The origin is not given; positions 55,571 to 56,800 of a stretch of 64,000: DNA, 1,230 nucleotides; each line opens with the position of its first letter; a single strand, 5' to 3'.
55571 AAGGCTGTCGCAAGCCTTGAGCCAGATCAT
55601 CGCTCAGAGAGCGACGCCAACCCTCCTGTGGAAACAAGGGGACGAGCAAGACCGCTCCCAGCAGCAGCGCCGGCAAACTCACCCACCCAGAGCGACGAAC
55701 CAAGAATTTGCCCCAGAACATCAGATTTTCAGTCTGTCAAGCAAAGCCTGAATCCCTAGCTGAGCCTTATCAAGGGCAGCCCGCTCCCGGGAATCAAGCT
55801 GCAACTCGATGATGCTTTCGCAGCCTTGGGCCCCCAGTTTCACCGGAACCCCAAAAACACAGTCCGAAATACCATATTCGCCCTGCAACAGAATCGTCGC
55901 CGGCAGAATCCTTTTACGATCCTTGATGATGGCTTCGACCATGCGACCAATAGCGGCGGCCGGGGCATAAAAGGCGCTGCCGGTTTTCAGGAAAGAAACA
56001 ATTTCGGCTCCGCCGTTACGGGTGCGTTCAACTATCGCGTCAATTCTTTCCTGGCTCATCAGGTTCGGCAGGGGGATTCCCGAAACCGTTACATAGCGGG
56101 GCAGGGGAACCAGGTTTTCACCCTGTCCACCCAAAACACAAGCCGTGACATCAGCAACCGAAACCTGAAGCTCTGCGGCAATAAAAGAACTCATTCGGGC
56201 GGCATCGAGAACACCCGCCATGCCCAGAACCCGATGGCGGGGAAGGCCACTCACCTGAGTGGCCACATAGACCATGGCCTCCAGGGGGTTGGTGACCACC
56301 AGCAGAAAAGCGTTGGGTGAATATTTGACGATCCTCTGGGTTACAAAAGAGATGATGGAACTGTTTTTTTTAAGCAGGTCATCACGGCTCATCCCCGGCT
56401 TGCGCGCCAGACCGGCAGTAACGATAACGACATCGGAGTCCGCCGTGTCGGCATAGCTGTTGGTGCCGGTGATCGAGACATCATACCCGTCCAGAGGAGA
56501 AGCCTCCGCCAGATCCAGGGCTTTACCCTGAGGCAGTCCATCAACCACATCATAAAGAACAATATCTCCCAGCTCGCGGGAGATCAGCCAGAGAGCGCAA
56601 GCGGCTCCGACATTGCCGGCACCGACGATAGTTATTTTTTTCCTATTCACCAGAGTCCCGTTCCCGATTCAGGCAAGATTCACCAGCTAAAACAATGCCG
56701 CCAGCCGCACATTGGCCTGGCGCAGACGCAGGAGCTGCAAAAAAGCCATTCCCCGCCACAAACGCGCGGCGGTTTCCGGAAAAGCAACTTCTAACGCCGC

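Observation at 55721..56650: Malate dehydrogenase homolog with both catalytic dyad residues replaced (His to Gln, Asp to Glu)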

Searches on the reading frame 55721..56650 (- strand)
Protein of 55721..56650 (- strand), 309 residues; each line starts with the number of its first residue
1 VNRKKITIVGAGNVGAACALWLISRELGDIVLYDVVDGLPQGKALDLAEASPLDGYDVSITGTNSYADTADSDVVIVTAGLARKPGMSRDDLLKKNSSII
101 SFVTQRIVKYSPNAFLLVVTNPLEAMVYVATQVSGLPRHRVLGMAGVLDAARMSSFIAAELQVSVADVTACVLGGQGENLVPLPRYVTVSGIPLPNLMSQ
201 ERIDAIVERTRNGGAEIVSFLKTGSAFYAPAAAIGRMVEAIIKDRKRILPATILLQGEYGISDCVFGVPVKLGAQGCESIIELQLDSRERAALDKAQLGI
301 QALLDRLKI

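Call 3: search_protein_families(library=pfam, proteins=[window:55721-56650:-])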
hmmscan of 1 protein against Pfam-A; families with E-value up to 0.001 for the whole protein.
window:55721-56650:- (309 aa): 2 families
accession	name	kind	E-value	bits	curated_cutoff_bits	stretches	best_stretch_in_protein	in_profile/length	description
PF00056.29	Ldh_1_N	-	1.2e-41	142.5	27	1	5-143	2-141/141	lactate/malate dehydrogenase, NAD binding domain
PF02866.23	Ldh_1_C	-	3e-26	92.9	22.6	1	148-297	3-160/174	lactate/malate dehydrogenase, alpha/beta C-terminal domain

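Call 4: search_protein_families(library=ncbifam, proteins=[window:55721-56650:-])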
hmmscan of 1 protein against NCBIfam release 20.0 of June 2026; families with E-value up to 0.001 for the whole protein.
window:55721-56650:- (309 aa): 11 families
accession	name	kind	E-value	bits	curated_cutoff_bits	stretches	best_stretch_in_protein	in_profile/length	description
TIGR01763.1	MalateDH_bact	equivalog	3.5e-136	453.4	351.85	1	3-305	1-303/305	malate dehydrogenase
NF004863.0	PRK06223.1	subfamily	1.8e-129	431.4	283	1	1-308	1-308/313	malate dehydrogenase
TIGR01771.1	L-LDH-NAD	equivalog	1.8e-66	224.6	303.55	1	8-296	1-293/299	L-lactate dehydrogenase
NF000824.0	PRK00066.1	subfamily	9.4e-66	222.3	339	1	2-306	5-313/316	L-lactate dehydrogenase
NF041314.1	Malate_DH_Halo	equivalog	1.7e-49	168.7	550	1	5-297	3-293/304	malate dehydrogenase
TIGR01772.1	MDH_euk_gproteo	equivalog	2e-34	119.3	273.05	1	5-297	1-297/313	malate dehydrogenase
TIGR01759.1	MalateDH-SF1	subfamily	6.1e-22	78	345.65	1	64-296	72-316/327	malate dehydrogenase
NF003916.0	PRK05442.1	equivalog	1.6e-21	76.6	271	1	68-298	78-314/328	malate dehydrogenase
TIGR01758.1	MDH_euk_cyt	equivalog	2.4e-14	53.5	470.4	1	63-293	67-308/324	malate dehydrogenase, NAD-dependent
TIGR01756.1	LDH_protist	equivalog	2.6e-10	39.9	486.25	1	59-182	48-173/313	lactate dehydrogenase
TIGR01757.1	Malate-DH_plant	equivalog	6.1e-06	25.1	598.3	1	57-294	107-351/387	malate dehydrogenase, NADP-dependent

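Call 5: search_solved_structures(query=window:55721-56650:-, show_alignments=3)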
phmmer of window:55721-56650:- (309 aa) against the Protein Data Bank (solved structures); distinct sequences matched with E-value up to 0.001: 175 (the best 60 are shown).
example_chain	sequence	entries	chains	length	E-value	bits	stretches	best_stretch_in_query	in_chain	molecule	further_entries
7aob_A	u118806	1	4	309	8.7e-115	386.4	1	1-307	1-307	Malate dehydrogenase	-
1uxi_A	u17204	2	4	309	6e-114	383.6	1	3-308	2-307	MALATE DEHYDROGENASE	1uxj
1uxh_A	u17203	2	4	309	6e-114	383.6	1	3-308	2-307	MALATE DEHYDROGENASE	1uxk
1guy_A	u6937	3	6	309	6.1e-114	383.6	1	3-308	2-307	MALATE DEHYDROGENASE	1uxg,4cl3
1ur5_A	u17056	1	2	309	3.8e-113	381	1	3-308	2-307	MALATE DEHYDROGENASE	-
1guz_A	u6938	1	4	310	1.3e-106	359.6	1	5-296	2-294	MALATE DEHYDROGENASE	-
4plh_A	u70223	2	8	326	2.1e-106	358.9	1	2-308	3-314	malate dehydrogenase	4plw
1gv1_A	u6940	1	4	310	2.5e-106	358.6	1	5-296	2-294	MALATE DEHYDROGENASE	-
7by8_A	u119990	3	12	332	5.4e-106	357.5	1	1-301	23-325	Malate dehydrogenase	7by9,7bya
7x1l_A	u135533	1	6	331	6.6e-106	357.2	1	1-301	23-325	Malate dehydrogenase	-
7f8d_A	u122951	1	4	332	8.8e-106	356.8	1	1-301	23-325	Malate dehydrogenase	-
1gv0_A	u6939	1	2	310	1.5e-104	352.8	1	5-296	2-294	MALATE DEHYDROGENASE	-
3tl2_A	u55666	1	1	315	7.6e-104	350.5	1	2-300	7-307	Malate dehydrogenase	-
3gvh_A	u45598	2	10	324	4.2e-103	348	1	1-303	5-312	Malate dehydrogenase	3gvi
3nep_X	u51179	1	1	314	8.7e-103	347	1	5-306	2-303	Malate dehydrogenase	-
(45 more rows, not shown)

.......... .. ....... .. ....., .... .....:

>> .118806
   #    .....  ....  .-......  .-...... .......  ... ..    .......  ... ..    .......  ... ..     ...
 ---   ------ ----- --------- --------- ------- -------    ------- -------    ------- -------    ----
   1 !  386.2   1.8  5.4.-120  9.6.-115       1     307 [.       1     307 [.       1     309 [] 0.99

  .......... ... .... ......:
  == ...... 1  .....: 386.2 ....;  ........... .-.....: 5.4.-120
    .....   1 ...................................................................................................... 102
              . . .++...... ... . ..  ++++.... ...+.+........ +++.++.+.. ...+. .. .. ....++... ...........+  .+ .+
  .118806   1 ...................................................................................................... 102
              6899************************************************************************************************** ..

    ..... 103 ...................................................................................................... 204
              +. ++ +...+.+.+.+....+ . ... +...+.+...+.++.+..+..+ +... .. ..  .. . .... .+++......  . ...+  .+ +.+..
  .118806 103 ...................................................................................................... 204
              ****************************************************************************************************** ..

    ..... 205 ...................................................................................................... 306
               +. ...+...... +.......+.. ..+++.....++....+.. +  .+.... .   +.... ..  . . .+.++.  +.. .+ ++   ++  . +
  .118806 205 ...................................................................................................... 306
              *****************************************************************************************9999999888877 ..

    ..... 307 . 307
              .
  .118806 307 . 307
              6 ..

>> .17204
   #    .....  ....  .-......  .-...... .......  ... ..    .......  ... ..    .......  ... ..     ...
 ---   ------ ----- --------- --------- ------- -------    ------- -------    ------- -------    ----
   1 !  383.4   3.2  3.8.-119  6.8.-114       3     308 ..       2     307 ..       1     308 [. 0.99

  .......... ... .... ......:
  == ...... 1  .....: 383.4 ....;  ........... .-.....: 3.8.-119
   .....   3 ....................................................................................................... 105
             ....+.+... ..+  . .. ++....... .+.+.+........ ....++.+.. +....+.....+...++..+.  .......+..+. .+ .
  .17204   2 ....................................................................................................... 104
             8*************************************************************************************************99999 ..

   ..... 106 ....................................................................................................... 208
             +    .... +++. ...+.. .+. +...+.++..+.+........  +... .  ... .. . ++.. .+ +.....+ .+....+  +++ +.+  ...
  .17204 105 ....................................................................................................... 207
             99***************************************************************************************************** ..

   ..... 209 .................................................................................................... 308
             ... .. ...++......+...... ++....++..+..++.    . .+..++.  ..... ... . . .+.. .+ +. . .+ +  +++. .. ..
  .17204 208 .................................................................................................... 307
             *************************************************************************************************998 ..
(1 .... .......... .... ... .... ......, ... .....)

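Call 6: find_homologous_proteins(query=window:55721-56650:-, max_evalue=1e-30)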
Query window:55721-56650:- (309 aa): 8000 proteins with E <= 1e-30 among 8000 candidates; the best 120 are listed.
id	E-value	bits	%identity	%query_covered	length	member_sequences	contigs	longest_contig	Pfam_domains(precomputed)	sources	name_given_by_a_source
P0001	7.1e-186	634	96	100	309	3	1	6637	PF00056.30,PF02866.24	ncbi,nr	ncbi:MAG: malate dehydrogenase [Deltaproteobacteria bacterium]|nr:malate dehydrogenase [Deltaproteob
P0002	9.1e-149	513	76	100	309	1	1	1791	PF00056.30,PF02866.24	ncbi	-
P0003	4.8e-148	510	75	100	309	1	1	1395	PF00056.30,PF02866.24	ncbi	-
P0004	1.8e-147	508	75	100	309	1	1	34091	PF00056.30,PF02866.24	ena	-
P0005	5.2e-147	507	75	100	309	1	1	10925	PF00056.30,PF02866.24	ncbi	-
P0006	5.6e-147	507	75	100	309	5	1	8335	PF00056.30,PF02866.24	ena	-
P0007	1.0e-146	506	75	100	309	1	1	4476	PF00056.30,PF02866.24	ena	-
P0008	9.3e-145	500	74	100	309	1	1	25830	PF00056.30,PF02866.24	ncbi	-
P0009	3.8e-143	494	73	100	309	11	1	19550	PF00056.30,PF02866.24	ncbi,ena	-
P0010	1.5e-142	492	72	100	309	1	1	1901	PF00056.30,PF02866.24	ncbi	-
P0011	4.5e-142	491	72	100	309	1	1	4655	PF00056.30,PF02866.24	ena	-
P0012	6.0e-142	490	74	100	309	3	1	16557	PF01266.31,PF00056.30,PF02866.24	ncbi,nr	ncbi:MAG: malate dehydrogenase [Pseudomonadota bacterium]|nr:malate dehydrogenase [Pseudomonadota ba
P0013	2.0e-141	489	72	100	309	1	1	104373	PF00056.30,PF02866.24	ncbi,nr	ncbi:MAG: malate dehydrogenase [Deltaproteobacteria bacterium]|nr:malate dehydrogenase [Deltaproteob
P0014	2.9e-141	488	73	100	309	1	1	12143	PF00056.30,PF02866.24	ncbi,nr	ncbi:MAG: malate dehydrogenase [Pseudomonadota bacterium]|nr:malate dehydrogenase [Pseudomonadota ba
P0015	3.7e-141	488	73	100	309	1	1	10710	PF00056.30,PF02866.24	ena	-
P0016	4.0e-141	488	73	100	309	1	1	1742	PF00056.30,PF02866.24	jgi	jgi:malate dehydrogenase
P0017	5.7e-141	487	73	100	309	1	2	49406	PF00056.30,PF02866.24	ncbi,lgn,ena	-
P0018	9.1e-141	486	73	100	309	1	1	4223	PF00056.30,PF02866.24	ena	-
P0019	1.3e-140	486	73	100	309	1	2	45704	PF00056.30,PF02866.24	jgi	-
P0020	1.4e-140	486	74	100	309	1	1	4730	PF00056.30,PF02866.24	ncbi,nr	ncbi:MAG: malate dehydrogenase [Deltaproteobacteria bacterium]|nr:malate dehydrogenase [Candidatus T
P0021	4.2e-140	484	72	100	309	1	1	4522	PF00056.30,PF02866.24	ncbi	-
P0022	5.2e-140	484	73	100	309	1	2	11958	PF00056.30,PF02866.24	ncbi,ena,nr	ncbi:MAG: malate dehydrogenase [Deltaproteobacteria bacterium]|nr:malate dehydrogenase [Candidatus T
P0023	2.0e-139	482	72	100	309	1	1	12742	PF00056.30,PF02866.24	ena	-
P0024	5.7e-139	481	80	88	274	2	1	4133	PF00056.30,PF02866.24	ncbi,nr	ncbi:MAG: malate dehydrogenase, partial [Deltaproteobacteria bacterium]|nr:malate dehydrogenase [Del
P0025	6.0e-139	480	70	100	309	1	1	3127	PF00056.30,PF02866.24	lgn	-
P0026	7.6e-139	480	72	100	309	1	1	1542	PF00056.30,PF02866.24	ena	-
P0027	1.2e-138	479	72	100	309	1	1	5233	PF01266.31,PF00056.30,PF02866.24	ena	-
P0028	1.1e-137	476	70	100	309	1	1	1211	PF00056.30,PF02866.24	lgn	-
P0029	2.7e-136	472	68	100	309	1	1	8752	PF00056.30,PF02866.24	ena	-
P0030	1.0e-128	447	65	100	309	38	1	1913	PF00056.30,PF02866.24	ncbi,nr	ncbi:MAG: malate dehydrogenase [Deltaproteobacteria bacterium]|nr:malate dehydrogenase [Candidatus T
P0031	8.2e-126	437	66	100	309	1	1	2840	PF00056.30,PF02866.24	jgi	jgi:malate dehydrogenase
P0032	2.1e-124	433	63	99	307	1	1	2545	PF00056.30,PF02866.24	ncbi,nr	ncbi:MAG: malate dehydrogenase [Deltaproteobacteria bacterium]|nr:MAG: malate dehydrogenase [Deltapr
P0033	2.1e-124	433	63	99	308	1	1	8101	PF00056.30,PF02866.24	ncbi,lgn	-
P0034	1.2e-123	430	65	100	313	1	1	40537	PF00056.30,PF02866.24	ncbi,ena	ncbi:MAG TPA: malate dehydrogenase [Thermodesulfobacteriota bacterium]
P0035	1.5e-123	430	63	100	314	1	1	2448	PF00056.30,PF03721.21,PF02866.24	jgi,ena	-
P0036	2.2e-123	429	65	100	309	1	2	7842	PF00056.30,PF02866.24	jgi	jgi:malate dehydrogenase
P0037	2.3e-123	429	65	100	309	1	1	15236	PF00056.30,PF02866.24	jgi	jgi:malate dehydrogenase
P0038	3.5e-123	429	63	100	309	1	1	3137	PF00056.30,PF02866.24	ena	-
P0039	4.9e-123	428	63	99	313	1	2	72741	PF00056.30,PF02866.24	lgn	-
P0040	2.3e-122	426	65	100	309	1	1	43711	PF00056.30,PF02866.24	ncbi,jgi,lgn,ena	-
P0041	1.7e-121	423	64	100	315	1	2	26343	PF00056.30,PF02866.24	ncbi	-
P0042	1.7e-121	423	62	100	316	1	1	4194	PF00056.30,PF03721.21,PF02866.24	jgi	-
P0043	1.9e-121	423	62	100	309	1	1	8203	PF00056.30,PF02866.24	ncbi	-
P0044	2.0e-121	423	63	98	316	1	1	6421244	PF00056.30,PF02866.24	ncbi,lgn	-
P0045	2.0e-121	423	62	100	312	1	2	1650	PF00056.30,PF02866.24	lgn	-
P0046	3.1e-121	422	64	100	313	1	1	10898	PF00056.30,PF02866.24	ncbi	-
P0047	3.8e-121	422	63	98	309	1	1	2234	PF00056.30,PF02866.24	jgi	-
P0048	5.0e-121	422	62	100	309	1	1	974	PF00056.30,PF02866.24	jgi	jgi:malate dehydrogenase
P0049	6.6e-121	421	62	99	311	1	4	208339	PF00056.30,PF02866.24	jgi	jgi:malate dehydrogenase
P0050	6.6e-121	421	63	98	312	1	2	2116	PF00056.30,PF02866.24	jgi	jgi:malate dehydrogenase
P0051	8.3e-121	421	61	100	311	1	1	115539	PF00056.30,PF03721.21,PF02866.24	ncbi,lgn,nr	ncbi:MAG: malate dehydrogenase [Desulfacinum sp.]|nr:malate dehydrogenase [Desulfacinum sp.]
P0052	9.8e-121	421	61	100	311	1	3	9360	PF00056.30,PF03721.21,PF02866.24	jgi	-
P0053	1.1e-120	421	63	98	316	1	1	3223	PF00056.30,PF02866.24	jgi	jgi:malate dehydrogenase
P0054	1.1e-120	421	63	98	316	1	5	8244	PF00056.30,PF02866.24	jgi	jgi:malate dehydrogenase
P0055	1.2e-120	420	62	99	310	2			PF00056.30,PF03721.21,PF02866.24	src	-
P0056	1.3e-120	420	63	99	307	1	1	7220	PF00056.30,PF02866.24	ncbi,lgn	-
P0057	1.3e-120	420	62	99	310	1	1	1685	PF00056.30,PF02866.24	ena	-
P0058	1.4e-120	420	61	100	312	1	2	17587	PF00056.30,PF03721.21,PF02866.24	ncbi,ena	-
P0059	1.4e-120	420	62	100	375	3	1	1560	PF00056.30,PF03721.21,PF02866.24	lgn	-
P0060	1.4e-120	420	62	99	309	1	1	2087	PF00056.30,PF02866.24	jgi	jgi:malate dehydrogenase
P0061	1.4e-120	420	65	98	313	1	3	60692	PF00056.30,PF02866.24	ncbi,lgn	-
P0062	1.5e-120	420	61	100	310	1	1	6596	PF00056.30,PF02866.24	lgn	-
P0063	1.6e-120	420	62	100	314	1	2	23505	PF00056.30,PF03721.21,PF02866.24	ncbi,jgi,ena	jgi:malate dehydrogenase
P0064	1.6e-120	420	62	98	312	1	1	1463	PF00056.30,PF02866.24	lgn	-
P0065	1.6e-120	420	61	100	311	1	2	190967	PF00056.30,PF03721.21,PF02866.24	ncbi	-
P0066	1.7e-120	420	66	92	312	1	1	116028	PF00056.30,PF02866.24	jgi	jgi:malate dehydrogenase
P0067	1.7e-120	420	61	100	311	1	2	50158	PF00056.30,PF03721.21,PF02866.24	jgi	jgi:malate dehydrogenase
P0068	1.8e-120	420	63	100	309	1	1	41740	PF00056.30,PF02866.24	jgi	-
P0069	1.8e-120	420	61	100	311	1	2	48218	PF00056.30,PF03721.21,PF02866.24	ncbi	-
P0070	1.8e-120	420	62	98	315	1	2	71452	PF00056.30,PF02866.24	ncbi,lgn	ncbi:MAG: malate dehydrogenase [Candidatus Tectimicrobiota bacterium]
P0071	1.9e-120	420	62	100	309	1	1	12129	PF00056.30,PF02866.24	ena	-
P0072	1.9e-120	420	64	100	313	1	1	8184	PF00056.30,PF02866.24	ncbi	ncbi:MAG TPA: malate dehydrogenase [Thermodesulfobacteriota bacterium]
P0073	2.0e-120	420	64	98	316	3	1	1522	PF00056.30,PF02866.24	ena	-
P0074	2.0e-120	420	62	100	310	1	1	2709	PF00056.30,PF02866.24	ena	-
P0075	2.0e-120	420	61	99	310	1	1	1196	PF00056.30,PF03721.21,PF02866.24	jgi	-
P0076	2.1e-120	420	63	98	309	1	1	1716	PF00056.30,PF02866.24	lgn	-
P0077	2.3e-120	420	63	98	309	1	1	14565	PF00056.30,PF02866.24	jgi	jgi:malate dehydrogenase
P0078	2.3e-120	420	61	100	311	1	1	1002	PF00056.30,PF03721.21,PF02866.24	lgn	-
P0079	2.3e-120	420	61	100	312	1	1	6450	PF00056.30,PF03721.21,PF02866.24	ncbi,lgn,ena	-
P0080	2.5e-120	419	63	100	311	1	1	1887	PF00056.30,PF02866.24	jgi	-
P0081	2.6e-120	419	62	100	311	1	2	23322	PF00056.30,PF03721.21,PF02866.24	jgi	-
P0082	2.7e-120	419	63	99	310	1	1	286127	PF00056.30,PF02866.24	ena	-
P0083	2.8e-120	419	62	100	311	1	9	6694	PF00056.30,PF03721.21,PF02866.24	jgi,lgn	jgi:malate dehydrogenase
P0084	3.0e-120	419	61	100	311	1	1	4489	PF00056.30,PF02866.24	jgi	jgi:malate dehydrogenase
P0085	3.2e-120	419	61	100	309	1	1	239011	PF00056.30,PF03721.21,PF02866.24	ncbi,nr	ncbi:malate dehydrogenase [Desulfacinum infernum]|nr:malate dehydrogenase [Desulfacinum infernum]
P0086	3.3e-120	419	61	100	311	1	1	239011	PF00056.30,PF03721.21,PF02866.24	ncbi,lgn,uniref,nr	ncbi:malate dehydrogenase (NAD) [Desulfacinum infernum DSM 9756]|uniref:Malate dehydrogenase n=2 Tax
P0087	3.3e-120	419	63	100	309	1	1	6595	PF00056.30,PF02866.24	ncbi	-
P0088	3.4e-120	419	65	92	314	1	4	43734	PF00056.30,PF02866.24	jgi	jgi:malate dehydrogenase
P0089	3.7e-120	419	61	100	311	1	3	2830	PF00056.30,PF03721.21,PF02866.24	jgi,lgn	jgi:malate dehydrogenase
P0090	3.7e-120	419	62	99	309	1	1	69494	PF00056.30,PF02866.24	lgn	-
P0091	3.8e-120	419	62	100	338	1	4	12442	PF00056.30,PF03721.21,PF02866.24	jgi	jgi:malate dehydrogenase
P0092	4.1e-120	419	61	100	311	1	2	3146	PF00056.30,PF02866.24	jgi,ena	-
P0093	4.3e-120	419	61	100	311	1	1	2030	PF00056.30,PF02866.24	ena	-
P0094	4.3e-120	419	63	99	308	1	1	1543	PF00056.30,PF02866.24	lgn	-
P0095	4.4e-120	419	60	100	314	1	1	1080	PF00056.30,PF03721.21,PF02866.24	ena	-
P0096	4.4e-120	419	61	100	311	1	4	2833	PF00056.30,PF03721.21,PF02866.24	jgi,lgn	jgi:malate dehydrogenase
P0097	4.5e-120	419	62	100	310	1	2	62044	PF00056.30,PF02866.24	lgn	-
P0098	4.5e-120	419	63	100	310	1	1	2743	PF00056.30,PF02866.24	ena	-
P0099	4.6e-120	419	61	100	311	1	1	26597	PF00056.30,PF03721.21,PF02866.24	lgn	-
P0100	5.1e-120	418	61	100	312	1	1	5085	PF00056.30,PF03721.21,PF02866.24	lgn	-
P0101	5.2e-120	418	62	99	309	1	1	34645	PF00056.30,PF02866.24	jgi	jgi:malate dehydrogenase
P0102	5.7e-120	418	62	98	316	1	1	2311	PF00056.30,PF02866.24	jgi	jgi:malate dehydrogenase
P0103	6.0e-120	418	62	99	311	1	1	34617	PF00056.30,PF02866.24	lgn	-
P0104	6.0e-120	418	61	100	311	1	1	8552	PF00056.30,PF03721.21,PF02866.24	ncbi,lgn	-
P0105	6.0e-120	418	61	100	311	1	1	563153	PF00056.30,PF03721.21,PF02866.24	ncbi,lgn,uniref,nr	ncbi:malate dehydrogenase [Desulfosoma caldarium]|uniref:Malate dehydrogenase n=1 Tax=Desulfosoma ca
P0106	6.1e-120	418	61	100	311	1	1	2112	PF00056.30,PF02866.24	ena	-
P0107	6.1e-120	418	63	98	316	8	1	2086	PF00056.30,PF02866.24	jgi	jgi:malate dehydrogenase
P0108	6.3e-120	418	60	100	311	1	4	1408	PF00056.30,PF03721.21,PF02866.24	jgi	jgi:malate dehydrogenase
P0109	6.4e-120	418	62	100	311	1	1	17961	PF00056.30,PF03721.21,PF02866.24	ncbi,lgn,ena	-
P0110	6.7e-120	418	61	100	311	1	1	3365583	PF00056.30,PF03721.21,PF02866.24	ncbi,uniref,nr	ncbi:malate dehydrogenase [Desulfoglaeba alkanexedens]|uniref:Malate dehydrogenase n=1 Tax=Desulfogl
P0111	7.2e-120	418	63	99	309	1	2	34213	PF00056.30,PF02866.24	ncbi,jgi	ncbi:MAG TPA: malate dehydrogenase [Blastocatellia bacterium]|jgi:malate dehydrogenase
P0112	7.3e-120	418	61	99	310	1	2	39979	PF00056.30,PF02866.24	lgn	-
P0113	7.4e-120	418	63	98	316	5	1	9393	PF00056.30,PF02866.24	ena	-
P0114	7.4e-120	418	63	99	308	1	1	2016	PF00056.30,PF02866.24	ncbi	-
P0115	7.6e-120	418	64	98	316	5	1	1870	PF00056.30,PF02866.24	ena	-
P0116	7.6e-120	418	62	99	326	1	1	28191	PF00056.30,PF02866.24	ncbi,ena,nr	ncbi:MAG: malate dehydrogenase [Mariprofundus sp.]|nr:malate dehydrogenase [Mariprofundus sp.]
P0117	8.3e-120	418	63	100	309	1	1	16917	PF00056.30,PF02866.24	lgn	-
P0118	8.3e-120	418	63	100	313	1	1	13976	PF00056.30,PF02866.24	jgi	jgi:malate dehydrogenase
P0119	8.5e-120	418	62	100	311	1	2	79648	PF00056.30,PF02866.24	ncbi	-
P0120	8.6e-120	418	62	98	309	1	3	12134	PF00056.30,PF02866.24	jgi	jgi:malate dehydrogenase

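Call 10: find_encoding_contigs(protein=P0001, flank=10000, max_places=6)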
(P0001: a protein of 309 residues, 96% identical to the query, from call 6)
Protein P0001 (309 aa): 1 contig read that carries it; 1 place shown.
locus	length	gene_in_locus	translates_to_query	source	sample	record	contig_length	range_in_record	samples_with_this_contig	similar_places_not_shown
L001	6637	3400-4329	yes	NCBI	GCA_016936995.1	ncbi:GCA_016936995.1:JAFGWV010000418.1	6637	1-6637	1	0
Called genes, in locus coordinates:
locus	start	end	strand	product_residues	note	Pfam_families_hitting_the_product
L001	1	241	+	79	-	PF02405:MlaE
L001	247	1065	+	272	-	PF00005:ABC_tran, PF13304:AAA_21 (weak)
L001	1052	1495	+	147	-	PF02470:MlaD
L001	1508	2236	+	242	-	PF04333:MlaA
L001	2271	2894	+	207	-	PF05494:MlaC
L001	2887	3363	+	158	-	PF00027:cNMP_binding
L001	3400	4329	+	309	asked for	PF00056:Ldh_1_N, PF02866:Ldh_1_C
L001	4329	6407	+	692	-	-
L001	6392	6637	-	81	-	PF08338:DUF1731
